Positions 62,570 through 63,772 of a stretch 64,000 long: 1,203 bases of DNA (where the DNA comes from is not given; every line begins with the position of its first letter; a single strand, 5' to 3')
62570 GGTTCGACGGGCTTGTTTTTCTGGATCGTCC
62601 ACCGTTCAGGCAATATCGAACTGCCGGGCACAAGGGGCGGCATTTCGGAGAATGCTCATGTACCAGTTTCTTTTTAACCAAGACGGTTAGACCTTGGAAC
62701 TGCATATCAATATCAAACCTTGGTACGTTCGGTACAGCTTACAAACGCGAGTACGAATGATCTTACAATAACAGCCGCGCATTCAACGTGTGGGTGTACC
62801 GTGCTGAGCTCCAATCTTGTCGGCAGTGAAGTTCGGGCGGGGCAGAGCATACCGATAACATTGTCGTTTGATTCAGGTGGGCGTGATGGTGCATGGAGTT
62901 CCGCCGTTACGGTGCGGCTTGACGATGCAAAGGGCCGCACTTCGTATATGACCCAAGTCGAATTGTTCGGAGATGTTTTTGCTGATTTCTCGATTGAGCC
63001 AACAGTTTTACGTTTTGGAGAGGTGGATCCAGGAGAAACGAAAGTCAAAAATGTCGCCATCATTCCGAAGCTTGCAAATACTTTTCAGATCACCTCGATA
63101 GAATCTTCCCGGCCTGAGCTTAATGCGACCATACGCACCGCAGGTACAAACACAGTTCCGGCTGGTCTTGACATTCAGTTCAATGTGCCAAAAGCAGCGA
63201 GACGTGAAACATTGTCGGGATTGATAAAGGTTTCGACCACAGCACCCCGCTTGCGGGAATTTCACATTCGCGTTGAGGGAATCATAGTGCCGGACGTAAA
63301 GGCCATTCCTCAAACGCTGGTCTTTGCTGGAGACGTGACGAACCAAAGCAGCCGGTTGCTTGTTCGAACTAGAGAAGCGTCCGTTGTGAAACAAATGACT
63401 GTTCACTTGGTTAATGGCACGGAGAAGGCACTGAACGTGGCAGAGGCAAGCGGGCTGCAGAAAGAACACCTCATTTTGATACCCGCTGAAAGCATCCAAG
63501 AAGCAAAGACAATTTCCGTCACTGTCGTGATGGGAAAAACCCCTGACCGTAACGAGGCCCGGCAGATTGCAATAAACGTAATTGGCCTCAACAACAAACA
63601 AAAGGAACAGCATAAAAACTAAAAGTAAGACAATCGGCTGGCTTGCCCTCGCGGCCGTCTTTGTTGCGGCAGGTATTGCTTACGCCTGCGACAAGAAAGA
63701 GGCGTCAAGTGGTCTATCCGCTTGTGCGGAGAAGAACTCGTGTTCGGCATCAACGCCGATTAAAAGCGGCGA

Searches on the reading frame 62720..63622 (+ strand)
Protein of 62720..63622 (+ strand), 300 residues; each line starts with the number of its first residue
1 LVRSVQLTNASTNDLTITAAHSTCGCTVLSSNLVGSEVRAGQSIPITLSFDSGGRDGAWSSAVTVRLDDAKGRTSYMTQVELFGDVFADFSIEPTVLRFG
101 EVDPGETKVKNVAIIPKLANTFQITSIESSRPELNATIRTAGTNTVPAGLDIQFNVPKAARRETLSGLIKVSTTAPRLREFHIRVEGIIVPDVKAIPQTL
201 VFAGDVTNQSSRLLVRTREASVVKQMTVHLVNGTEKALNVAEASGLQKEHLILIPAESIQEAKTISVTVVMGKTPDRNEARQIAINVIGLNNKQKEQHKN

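Call 110: search_protein_families(library=pfam, proteins=[window:62720-63622:+], max_evalue=0.0001)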
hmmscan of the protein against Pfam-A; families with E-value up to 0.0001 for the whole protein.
window:62720-63622:+ (300 aa): 2 families
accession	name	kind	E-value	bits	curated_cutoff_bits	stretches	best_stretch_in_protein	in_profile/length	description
PF07610.17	DUF1573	-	1.5e-10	41.4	26.1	1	5-74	23-90/98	Protein of unknown function (DUF1573)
PF22544.2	HYDIN_VesB_CFA65-like_Ig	-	3.3e-05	24.5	25.5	0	5-77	25-95/100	HYDIN/CFA65/VesB-like, Ig-like domain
